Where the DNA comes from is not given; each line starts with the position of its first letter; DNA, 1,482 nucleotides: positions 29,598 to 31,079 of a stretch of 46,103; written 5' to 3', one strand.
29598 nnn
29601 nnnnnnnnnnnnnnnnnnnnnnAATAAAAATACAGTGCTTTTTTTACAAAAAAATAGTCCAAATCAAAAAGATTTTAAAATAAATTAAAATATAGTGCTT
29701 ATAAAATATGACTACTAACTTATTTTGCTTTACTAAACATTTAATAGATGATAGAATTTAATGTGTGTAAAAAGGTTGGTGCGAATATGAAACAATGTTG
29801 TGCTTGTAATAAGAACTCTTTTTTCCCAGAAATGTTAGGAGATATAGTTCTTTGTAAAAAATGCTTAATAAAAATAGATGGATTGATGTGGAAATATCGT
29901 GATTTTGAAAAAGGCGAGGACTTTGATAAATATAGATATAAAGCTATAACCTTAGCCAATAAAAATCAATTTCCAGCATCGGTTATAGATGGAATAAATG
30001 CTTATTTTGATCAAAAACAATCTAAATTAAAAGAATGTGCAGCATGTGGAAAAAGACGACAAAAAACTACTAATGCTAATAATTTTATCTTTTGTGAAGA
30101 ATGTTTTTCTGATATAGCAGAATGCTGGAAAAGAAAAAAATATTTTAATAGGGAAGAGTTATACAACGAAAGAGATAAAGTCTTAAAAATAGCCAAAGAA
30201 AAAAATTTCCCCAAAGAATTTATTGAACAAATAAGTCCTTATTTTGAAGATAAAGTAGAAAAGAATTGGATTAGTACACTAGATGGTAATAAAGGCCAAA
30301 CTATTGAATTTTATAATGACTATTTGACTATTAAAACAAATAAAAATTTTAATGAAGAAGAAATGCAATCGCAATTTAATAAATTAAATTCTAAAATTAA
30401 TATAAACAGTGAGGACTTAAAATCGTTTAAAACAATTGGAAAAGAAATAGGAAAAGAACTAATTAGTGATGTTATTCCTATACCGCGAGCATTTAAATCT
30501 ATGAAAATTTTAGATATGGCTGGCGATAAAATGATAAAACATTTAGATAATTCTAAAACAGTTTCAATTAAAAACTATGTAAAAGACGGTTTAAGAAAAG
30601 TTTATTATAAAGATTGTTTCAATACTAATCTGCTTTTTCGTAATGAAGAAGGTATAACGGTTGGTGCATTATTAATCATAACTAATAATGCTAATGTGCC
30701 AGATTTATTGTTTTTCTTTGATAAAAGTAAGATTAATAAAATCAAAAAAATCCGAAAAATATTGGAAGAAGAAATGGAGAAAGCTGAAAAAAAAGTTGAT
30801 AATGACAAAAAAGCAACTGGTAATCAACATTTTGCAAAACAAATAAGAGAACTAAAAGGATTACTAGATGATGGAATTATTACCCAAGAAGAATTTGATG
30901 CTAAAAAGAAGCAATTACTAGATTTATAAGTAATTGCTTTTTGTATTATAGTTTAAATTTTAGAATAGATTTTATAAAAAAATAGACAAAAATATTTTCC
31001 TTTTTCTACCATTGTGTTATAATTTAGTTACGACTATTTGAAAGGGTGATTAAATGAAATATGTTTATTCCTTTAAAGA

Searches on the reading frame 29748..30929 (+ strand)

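Call 4: search_protein_families(library=pfam, proteins=[window:29748-30929:+], max_evalue=1)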
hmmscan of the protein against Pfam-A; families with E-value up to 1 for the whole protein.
window:29748-30929:+ (393 aa): 3 families
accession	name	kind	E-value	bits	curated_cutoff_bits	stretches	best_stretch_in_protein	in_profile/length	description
PF09851.14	SHOCT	-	7.6e-10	38.7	27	1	365-391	2-28/28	Short C-terminal domain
PF05120.17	GvpG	-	0.0061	17.1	30.6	1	363-392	34-63/67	Gas vesicle protein G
PF21750.2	DACNH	-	0.073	13.4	27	1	299-341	15-59/107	Probable sensor domain DACNH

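Call 5: search_protein_families(library=ncbifam, proteins=[window:29748-30929:+], max_evalue=1)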
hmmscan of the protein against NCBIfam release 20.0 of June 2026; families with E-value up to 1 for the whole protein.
window:29748-30929:+ (393 aa): 2 families
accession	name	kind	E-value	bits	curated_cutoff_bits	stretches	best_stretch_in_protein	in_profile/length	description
TIGR00966.2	transloc_SecF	equivalog_domain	0.21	11.1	160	1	185-241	72-125/279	protein translocase subunit SecF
NF053525.1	thylo_ssr2422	subfamily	0.38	11.2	38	1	326-357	22-53/77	ssr2422 family thylakoid membrane protein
